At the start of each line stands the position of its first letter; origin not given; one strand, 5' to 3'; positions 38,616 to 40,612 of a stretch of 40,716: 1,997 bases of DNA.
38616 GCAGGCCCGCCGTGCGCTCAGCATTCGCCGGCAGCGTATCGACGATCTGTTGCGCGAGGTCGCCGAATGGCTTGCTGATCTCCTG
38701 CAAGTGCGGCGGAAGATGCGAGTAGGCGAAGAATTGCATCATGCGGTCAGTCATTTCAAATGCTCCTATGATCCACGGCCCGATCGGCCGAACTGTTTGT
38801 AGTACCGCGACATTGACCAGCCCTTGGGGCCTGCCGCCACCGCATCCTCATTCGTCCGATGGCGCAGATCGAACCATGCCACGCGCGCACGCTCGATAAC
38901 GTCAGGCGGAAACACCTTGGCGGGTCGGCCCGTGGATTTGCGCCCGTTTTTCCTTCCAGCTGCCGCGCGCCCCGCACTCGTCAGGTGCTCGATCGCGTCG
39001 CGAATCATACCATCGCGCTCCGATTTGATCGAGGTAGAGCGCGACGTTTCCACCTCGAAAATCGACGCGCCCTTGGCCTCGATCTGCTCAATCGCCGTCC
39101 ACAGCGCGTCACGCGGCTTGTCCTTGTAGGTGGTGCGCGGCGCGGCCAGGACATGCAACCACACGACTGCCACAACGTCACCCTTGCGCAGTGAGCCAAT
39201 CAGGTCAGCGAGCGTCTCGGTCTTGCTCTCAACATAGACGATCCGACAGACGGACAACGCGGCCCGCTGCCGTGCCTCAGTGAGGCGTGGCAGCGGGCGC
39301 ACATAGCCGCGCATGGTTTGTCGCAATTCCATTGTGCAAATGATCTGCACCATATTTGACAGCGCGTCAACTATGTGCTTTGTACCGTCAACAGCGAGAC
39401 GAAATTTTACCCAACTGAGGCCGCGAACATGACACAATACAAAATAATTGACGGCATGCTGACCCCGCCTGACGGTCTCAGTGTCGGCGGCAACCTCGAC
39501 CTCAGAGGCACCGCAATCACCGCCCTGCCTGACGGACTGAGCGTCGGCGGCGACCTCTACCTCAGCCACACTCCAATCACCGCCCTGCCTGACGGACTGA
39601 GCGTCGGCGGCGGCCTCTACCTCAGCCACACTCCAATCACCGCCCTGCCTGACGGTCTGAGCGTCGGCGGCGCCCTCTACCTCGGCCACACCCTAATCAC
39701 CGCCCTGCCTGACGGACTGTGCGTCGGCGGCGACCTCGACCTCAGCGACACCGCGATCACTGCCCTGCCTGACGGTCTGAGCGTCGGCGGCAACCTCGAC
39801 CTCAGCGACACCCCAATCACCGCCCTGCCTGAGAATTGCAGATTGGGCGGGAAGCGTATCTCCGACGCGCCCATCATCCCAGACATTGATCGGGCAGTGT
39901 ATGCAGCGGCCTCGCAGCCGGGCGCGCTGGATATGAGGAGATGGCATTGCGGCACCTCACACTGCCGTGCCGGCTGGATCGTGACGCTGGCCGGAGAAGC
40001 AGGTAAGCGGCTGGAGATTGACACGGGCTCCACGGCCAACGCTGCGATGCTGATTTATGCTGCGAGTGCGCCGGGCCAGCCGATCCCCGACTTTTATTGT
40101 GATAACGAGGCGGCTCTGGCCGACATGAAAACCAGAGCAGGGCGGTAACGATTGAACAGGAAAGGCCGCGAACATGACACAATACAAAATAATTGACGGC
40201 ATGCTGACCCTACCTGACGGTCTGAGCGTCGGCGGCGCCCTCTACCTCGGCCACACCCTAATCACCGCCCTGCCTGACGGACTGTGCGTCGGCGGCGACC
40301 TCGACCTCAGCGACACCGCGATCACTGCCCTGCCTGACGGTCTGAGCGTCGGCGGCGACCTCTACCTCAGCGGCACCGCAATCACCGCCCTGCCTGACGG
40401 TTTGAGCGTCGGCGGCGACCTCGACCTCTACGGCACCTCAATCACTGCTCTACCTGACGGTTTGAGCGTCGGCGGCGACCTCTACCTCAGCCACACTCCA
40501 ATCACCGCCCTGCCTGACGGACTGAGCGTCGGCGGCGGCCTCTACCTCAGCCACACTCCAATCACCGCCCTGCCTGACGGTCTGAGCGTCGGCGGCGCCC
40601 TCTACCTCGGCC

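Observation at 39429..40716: Two tandem paralogous LRR-like genes built from near-identical 60-bp repeats, with variation confined to predicted binding-surface codons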

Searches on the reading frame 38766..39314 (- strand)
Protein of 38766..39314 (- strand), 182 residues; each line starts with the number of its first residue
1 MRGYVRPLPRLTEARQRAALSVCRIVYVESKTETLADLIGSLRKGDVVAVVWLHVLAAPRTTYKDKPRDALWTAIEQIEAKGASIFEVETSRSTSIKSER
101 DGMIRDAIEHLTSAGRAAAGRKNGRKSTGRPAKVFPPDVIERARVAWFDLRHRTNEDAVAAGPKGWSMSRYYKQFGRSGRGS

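Call 32: search_protein_families(library=phrogs, proteins=[window:38766-39314:-], max_evalue=0.001)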
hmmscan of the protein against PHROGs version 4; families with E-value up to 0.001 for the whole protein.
window:38766-39314:- (182 aa): 0 families

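Call 34: search_protein_families(library=pfam, proteins=[window:38766-39314:-], max_evalue=0.01)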
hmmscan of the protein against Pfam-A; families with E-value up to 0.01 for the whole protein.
window:38766-39314:- (182 aa): 0 families

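Call 58: search_protein_families(library=ncbifam, proteins=[window:38766-39314:-], max_evalue=0.1)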
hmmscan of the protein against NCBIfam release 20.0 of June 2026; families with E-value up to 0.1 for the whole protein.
window:38766-39314:- (182 aa): 1 family
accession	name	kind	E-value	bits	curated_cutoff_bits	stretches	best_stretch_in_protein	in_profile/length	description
NF041490.1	trans_reg_SutA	equivalog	0.098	13.5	145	0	59-90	59-90/109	dormancy-specific transcriptional regulator SutA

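Call 59: search_protein_families(library=padloc, proteins=[window:38766-39314:-], max_evalue=0.1)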
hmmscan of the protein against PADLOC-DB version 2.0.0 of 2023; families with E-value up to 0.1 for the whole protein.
window:38766-39314:- (182 aa): 0 families

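Call 83: search_solved_structures(query=window:38766-39314:-, max_evalue=10, show_alignments=2)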
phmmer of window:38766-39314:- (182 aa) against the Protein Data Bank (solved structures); distinct sequences matched with E-value up to 10: 1.
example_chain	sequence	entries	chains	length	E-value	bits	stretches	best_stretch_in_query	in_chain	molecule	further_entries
9hcg_W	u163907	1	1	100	2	11.7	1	20-64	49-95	Large ribosomal subunit protein bL27m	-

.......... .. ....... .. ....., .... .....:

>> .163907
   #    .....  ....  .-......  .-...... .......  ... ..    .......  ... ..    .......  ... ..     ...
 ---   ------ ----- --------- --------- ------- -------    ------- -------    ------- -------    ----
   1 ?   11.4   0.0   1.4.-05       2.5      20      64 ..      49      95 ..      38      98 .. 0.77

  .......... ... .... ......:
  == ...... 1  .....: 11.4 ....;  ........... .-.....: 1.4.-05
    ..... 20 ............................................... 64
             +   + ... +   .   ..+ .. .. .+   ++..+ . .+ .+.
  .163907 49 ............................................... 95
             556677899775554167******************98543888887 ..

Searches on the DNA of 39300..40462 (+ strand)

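Call 8: search_dna_similar(query=window:39300-40462:+, collection=phages, mode=distant)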
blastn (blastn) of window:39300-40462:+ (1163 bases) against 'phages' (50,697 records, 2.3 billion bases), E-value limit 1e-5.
Records with a match: 2; places in all: 20; records where one place covers at least 80% of the query: 0.
Best place of each record, by identity: 60-80% 2.
By first word of the organism name: Edwardsiella 2.
By host as written in the record: Edwardsiella anguillarum EA011113 2.
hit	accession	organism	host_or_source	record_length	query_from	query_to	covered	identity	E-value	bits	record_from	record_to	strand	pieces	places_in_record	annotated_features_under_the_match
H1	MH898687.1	Edwardsiella phage Edno5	Edwardsiella anguillarum EA011113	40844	184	1161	53%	77.4%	4e-70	538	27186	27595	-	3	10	hypothetical protein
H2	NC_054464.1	Edwardsiella phage Edno5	Edwardsiella anguillarum EA011113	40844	184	1161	53%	77.4%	4e-70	538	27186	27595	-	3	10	hypothetical protein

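Call 9: get_annotated_region(hit=H1, flank=5000)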
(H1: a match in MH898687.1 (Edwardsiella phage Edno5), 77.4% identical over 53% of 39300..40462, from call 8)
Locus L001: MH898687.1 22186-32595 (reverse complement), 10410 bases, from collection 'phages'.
description: Edwardsiella phage Edno5, complete genome.
organism: Edwardsiella phage Edno5 (NCBI taxid 2419942)
taxonomy: Viruses; Duplodnaviria; Heunggongvirae; Uroviricota; Caudoviricetes; Gofduovirus; Gofduovirus edno5
host: Edwardsiella anguillarum EA011113; source: -; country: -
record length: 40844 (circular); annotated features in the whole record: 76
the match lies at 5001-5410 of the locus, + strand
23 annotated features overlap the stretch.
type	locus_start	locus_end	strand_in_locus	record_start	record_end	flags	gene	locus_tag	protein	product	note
CDS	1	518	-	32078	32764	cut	-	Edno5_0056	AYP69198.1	origin specific replication binding factor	Origin specific replication binding factor #replication protein P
CDS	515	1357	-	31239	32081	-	-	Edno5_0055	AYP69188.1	primosomal protein I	-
CDS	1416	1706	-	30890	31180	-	-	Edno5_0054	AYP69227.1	repressor protein C1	-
CDS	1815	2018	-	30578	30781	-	-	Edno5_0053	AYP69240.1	repressor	-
CDS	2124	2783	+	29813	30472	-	-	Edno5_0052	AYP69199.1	putative prophage repressor CI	-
CDS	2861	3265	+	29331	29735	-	-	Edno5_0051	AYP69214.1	hypothetical protein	-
CDS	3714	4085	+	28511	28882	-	-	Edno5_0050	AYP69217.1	hypothetical protein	-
CDS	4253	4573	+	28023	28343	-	-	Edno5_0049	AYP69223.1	hypothetical protein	-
CDS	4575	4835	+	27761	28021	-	-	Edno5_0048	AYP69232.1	hypothetical protein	-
CDS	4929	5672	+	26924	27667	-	-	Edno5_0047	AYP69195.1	hypothetical protein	-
CDS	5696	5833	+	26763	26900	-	-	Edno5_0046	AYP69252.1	hypothetical protein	-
CDS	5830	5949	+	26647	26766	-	-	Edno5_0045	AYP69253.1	hypothetical protein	-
CDS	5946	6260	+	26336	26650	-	-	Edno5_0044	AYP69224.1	hypothetical protein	-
CDS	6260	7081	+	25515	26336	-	-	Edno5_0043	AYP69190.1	exodeoxyribonuclease VIII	-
CDS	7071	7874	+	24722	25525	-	-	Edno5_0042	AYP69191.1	recombinational DNA repair protein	Recombinational DNA repair protein RecT (prophage associated)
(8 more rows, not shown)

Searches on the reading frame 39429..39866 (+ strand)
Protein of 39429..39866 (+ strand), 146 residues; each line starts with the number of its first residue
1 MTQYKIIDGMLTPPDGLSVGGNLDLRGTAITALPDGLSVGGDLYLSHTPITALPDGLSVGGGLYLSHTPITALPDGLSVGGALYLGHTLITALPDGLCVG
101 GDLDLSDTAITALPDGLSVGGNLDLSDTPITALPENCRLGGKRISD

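Call 79: search_dna_similar(query=window:39429-39866:+, collection=phages, mode=protein, max_evalue=1e-8, max_rows=40, rows=spread)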
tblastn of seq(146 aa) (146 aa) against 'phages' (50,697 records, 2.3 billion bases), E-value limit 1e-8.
Records with a match: 2; places in all: 4; records where one place covers at least 80% of the query: 2.
Best place of each record, by identity: 60-80% 2.
By first word of the organism name: Edwardsiella 2.
By host as written in the record: Edwardsiella anguillarum EA011113 2.
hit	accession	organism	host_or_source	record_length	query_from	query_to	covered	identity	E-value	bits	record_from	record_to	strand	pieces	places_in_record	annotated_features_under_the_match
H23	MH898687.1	Edwardsiella phage Edno5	Edwardsiella anguillarum EA011113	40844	9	146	95%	69.9%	2e-43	157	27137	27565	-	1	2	hypothetical protein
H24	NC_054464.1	Edwardsiella phage Edno5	Edwardsiella anguillarum EA011113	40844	9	146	95%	69.9%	2e-43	157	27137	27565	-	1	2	hypothetical protein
